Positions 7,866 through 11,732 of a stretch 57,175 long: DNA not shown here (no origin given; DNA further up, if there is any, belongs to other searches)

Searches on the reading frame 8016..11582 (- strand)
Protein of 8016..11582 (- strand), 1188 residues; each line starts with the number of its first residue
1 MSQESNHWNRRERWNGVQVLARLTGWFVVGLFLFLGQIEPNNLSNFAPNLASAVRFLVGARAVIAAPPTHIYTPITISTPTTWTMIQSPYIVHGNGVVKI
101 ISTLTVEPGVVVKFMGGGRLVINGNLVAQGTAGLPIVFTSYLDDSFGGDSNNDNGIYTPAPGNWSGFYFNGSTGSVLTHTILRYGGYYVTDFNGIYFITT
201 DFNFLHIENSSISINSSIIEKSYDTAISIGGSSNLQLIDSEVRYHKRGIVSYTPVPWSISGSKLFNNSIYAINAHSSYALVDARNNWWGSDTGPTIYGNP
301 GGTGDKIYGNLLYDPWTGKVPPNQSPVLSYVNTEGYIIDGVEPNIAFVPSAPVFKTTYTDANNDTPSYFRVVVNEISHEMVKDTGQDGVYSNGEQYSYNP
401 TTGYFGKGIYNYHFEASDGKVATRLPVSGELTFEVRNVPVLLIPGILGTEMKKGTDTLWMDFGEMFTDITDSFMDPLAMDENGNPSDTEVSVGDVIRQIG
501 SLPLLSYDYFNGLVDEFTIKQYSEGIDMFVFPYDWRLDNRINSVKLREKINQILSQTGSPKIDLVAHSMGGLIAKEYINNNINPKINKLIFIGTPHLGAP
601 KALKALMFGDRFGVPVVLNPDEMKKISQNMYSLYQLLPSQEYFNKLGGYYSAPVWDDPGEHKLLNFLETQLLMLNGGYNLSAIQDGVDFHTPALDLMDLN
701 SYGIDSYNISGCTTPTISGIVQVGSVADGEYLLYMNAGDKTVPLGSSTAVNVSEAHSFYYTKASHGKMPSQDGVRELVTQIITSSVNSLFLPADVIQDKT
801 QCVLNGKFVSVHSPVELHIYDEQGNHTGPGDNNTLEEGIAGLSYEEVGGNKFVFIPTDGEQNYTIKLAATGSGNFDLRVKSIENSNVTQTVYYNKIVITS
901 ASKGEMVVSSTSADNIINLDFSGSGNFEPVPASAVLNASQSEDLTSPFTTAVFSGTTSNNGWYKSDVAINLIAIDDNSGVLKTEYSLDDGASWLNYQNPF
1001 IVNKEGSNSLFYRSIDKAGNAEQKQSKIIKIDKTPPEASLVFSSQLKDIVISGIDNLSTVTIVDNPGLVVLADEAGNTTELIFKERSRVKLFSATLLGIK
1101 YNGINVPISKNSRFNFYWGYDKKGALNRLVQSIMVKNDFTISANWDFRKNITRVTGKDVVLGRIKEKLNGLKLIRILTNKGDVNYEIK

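Call 6: search_protein_families(library=pfam, proteins=[window:8016-11582:-], max_evalue=0.01)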
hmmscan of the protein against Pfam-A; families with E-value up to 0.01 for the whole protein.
window:8016-11582:- (1188 aa): 9 families
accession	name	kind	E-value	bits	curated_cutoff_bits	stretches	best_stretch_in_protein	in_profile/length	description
PF02450.21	LCAT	-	4.6e-21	75.9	21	1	507-642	66-208/392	Lecithin:cholesterol acyltransferase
PF07819.20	PGAP1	-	2.2e-07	31.3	24.3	1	547-602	73-135/233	PGAP1-like alpha/beta domain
PF00561.26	Abhydrolase_1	-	5.6e-06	26.6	25.8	1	544-605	53-115/245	alpha/beta hydrolase fold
PF24096.1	DUF7379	-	0.00016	22.1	33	1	540-600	51-116/191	Domain of unknown function (DUF7379)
PF06028.17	DUF915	-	0.00053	19.8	22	1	550-596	93-143/255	Alpha/beta hydrolase of unknown function (DUF915)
PF02089.21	Palm_thioest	-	0.00096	19.4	26.8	1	547-614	55-120/254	Palmitoyl protein thioesterase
PF01674.24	Lipase_2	-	0.0014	18.6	20.3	1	544-579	59-94/219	Lipase (class 2)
PF05057.20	DUF676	-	0.0055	16.7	20.3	0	546-602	62-131/217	Putative serine esterase (DUF676)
PF12146.15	Hydrolase_4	-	0.0058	16.4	27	0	550-599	66-114/239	Serine aminopeptidase, S33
